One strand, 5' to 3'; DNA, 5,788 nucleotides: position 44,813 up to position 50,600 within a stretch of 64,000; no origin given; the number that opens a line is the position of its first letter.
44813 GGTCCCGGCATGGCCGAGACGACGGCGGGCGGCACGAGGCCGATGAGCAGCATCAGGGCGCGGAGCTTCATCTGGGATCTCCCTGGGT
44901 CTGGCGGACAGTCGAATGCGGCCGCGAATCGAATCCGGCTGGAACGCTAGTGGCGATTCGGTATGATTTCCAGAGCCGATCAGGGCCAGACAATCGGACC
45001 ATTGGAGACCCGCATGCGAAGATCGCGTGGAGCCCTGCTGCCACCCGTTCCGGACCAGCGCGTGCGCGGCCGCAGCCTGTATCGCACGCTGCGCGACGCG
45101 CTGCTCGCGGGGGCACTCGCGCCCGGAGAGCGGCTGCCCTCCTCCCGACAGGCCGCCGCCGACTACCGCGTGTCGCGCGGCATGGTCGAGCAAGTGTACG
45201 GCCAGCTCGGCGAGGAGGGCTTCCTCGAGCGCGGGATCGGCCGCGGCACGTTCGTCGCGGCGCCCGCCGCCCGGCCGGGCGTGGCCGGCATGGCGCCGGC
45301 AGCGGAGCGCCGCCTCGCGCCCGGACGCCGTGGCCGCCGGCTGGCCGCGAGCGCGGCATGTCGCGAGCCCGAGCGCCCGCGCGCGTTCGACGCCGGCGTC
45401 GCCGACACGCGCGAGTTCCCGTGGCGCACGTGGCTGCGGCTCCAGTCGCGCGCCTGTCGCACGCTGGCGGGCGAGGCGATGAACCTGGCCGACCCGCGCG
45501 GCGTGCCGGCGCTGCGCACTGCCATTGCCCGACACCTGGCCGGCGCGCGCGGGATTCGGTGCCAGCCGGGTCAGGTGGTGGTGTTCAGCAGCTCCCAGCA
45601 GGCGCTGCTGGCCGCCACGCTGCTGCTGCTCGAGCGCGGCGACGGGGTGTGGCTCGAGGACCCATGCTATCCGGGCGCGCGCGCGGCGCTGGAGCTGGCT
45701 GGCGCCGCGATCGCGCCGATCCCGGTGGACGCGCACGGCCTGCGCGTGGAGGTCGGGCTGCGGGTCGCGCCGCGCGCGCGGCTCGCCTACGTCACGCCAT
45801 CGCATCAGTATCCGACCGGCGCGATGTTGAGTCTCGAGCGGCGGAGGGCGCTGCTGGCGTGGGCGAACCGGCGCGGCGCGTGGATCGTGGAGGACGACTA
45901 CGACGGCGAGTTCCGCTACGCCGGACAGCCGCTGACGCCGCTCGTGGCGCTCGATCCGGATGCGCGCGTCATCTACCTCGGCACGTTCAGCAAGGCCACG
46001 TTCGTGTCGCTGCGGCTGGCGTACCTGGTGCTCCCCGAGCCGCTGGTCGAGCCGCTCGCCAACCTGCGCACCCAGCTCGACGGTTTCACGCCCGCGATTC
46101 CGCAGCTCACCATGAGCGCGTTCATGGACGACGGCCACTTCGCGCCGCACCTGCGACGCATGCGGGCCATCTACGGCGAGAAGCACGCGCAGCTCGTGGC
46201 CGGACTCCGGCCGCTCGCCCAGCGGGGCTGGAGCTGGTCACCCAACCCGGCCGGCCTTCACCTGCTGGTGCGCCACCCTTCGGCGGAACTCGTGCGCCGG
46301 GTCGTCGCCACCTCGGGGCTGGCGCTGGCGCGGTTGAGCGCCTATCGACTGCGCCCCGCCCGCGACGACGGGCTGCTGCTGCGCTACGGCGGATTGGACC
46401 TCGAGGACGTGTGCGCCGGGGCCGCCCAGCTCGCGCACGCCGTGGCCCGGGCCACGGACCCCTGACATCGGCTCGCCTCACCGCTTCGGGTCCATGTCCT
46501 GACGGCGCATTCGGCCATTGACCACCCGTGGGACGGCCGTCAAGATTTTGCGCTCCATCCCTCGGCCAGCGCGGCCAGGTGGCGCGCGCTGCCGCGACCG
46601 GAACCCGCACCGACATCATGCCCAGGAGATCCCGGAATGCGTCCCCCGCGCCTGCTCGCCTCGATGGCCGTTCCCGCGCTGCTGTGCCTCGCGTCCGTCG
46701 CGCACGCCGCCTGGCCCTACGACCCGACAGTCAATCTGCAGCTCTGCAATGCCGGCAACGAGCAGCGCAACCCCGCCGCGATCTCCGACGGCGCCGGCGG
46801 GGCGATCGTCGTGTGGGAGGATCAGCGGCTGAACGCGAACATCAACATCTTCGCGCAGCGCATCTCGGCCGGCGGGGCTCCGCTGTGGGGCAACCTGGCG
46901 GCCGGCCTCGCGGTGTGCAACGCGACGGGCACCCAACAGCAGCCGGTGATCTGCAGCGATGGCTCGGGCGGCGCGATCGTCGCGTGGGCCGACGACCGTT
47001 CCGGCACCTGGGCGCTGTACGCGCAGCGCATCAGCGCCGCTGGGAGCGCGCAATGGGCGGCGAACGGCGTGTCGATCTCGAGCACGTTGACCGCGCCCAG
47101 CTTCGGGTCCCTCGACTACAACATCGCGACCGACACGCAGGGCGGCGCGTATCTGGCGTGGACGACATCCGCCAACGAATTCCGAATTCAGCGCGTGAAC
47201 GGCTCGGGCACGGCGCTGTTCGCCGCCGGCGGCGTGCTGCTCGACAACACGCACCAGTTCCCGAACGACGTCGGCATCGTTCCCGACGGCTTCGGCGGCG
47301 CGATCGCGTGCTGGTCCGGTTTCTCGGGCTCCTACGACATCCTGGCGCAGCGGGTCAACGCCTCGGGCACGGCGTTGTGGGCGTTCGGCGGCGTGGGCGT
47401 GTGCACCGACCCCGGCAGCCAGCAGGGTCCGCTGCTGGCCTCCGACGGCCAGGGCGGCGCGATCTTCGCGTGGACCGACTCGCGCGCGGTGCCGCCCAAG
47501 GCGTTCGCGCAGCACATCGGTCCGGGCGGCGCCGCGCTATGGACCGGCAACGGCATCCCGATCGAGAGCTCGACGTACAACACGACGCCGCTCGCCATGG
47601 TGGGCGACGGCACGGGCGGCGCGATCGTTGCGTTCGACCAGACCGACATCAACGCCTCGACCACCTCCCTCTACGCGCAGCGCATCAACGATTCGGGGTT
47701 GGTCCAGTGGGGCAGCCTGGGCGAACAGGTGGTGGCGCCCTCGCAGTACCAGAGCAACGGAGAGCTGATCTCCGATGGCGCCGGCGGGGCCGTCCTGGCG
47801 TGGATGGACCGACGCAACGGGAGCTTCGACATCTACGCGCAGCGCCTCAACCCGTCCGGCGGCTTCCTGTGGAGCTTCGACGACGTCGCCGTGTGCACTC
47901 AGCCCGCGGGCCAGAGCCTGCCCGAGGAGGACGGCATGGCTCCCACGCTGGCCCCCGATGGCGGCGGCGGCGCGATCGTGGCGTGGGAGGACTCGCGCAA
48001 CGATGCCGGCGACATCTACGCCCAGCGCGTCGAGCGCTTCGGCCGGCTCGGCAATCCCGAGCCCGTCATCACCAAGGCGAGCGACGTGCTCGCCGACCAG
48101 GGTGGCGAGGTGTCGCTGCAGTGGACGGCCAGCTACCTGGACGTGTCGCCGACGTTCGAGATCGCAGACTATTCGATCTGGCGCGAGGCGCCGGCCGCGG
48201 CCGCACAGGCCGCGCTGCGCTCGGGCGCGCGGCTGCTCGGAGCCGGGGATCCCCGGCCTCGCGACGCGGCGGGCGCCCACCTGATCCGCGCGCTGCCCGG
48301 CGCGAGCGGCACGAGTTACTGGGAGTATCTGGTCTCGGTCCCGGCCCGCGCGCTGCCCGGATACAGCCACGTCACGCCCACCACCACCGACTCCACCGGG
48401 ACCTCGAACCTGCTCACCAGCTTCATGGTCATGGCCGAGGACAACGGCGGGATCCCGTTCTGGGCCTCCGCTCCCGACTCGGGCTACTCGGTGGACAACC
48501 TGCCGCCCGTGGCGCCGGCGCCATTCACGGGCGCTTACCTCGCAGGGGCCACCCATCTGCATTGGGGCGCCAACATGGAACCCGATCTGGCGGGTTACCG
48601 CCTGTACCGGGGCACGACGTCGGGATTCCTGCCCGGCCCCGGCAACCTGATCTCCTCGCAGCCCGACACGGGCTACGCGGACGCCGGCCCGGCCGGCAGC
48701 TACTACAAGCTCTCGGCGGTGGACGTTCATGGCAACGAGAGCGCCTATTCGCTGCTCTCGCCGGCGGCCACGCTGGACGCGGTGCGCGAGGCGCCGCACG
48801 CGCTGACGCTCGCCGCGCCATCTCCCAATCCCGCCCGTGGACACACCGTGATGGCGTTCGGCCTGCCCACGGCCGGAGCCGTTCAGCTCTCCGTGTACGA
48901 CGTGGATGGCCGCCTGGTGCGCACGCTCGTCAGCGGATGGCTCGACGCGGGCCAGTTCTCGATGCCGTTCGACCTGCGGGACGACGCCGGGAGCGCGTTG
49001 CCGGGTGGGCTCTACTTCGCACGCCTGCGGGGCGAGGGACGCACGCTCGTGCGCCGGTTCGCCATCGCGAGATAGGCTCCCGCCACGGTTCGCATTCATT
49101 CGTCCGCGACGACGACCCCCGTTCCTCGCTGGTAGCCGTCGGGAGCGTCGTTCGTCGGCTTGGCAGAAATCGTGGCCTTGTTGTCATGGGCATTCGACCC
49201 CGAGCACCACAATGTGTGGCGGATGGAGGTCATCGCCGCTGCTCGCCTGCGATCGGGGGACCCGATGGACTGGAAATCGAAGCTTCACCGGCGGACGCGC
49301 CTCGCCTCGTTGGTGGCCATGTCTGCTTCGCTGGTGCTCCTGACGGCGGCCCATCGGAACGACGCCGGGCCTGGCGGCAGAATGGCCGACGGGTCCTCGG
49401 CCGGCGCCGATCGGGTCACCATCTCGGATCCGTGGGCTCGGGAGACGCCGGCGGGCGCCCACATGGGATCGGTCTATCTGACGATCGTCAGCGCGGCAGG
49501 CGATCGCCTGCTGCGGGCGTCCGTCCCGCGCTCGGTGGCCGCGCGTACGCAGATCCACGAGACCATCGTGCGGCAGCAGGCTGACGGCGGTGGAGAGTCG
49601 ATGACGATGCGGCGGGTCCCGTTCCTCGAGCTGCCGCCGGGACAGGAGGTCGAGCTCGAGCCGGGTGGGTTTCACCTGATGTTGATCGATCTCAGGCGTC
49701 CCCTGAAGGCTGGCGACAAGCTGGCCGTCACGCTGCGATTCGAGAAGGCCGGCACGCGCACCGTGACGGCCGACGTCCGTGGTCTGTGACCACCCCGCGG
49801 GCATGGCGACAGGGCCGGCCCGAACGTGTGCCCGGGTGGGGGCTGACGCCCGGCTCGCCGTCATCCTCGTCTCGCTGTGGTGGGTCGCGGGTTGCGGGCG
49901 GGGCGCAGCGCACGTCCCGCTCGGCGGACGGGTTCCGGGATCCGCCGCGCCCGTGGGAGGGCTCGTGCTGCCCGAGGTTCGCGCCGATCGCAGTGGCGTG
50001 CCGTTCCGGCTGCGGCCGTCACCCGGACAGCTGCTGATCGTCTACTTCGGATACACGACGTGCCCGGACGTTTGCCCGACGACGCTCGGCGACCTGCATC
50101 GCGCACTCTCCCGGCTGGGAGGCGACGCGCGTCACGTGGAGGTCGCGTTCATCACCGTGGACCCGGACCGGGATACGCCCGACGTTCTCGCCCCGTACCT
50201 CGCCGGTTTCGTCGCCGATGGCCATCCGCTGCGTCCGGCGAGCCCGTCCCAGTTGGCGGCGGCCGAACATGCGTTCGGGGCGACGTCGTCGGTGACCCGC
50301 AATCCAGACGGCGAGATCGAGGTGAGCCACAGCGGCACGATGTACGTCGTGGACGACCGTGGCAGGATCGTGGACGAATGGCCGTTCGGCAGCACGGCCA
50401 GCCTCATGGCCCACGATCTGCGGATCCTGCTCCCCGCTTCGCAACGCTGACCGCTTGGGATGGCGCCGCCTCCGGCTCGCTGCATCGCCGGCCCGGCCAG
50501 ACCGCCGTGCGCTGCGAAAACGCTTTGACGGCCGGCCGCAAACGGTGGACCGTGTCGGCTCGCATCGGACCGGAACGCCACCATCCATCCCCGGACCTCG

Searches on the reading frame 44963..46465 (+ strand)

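Call 60: search_protein_families(library=pfam, proteins=[window:44963-46465:+], max_evalue=0.00001)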
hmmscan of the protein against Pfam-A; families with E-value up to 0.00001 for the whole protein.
window:44963-46465:+ (500 aa): 2 families
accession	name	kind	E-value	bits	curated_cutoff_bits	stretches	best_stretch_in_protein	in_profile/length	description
PF00155.27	Aminotran_1_2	-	6e-27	95.2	19.7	1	168-461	31-336/361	Aminotransferase class I and II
PF00392.27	GntR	-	6.9e-12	45.3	27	1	38-98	4-64/64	Bacterial regulatory proteins, gntR family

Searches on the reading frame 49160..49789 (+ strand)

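Call 60: search_protein_families(library=pfam, proteins=[window:49160-49789:+], max_evalue=0.00001)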
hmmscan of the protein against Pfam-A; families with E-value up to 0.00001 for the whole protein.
window:49160-49789:+ (209 aa): 1 family
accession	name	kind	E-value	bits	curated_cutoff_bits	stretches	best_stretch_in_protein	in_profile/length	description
PF04314.18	PCuAC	-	1.4e-31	109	29.4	1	88-202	1-109/109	Copper chaperone PCu(A)C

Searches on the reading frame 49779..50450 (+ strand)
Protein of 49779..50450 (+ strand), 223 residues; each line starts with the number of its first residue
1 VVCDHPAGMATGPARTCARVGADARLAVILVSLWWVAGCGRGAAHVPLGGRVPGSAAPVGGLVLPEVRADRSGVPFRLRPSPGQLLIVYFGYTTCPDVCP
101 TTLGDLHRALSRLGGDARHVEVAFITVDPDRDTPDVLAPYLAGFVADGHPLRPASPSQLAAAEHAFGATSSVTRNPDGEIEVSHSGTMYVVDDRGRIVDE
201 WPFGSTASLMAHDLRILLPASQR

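Call 60: search_protein_families(library=pfam, proteins=[window:49779-50450:+], max_evalue=0.00001)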
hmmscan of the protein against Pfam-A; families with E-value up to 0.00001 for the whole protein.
window:49779-50450:+ (223 aa): 1 family
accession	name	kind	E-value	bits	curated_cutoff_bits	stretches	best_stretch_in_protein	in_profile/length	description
PF02630.20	SCO1-SenC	-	6e-29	101.2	22.8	1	72-196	10-133/134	SCO1/SenC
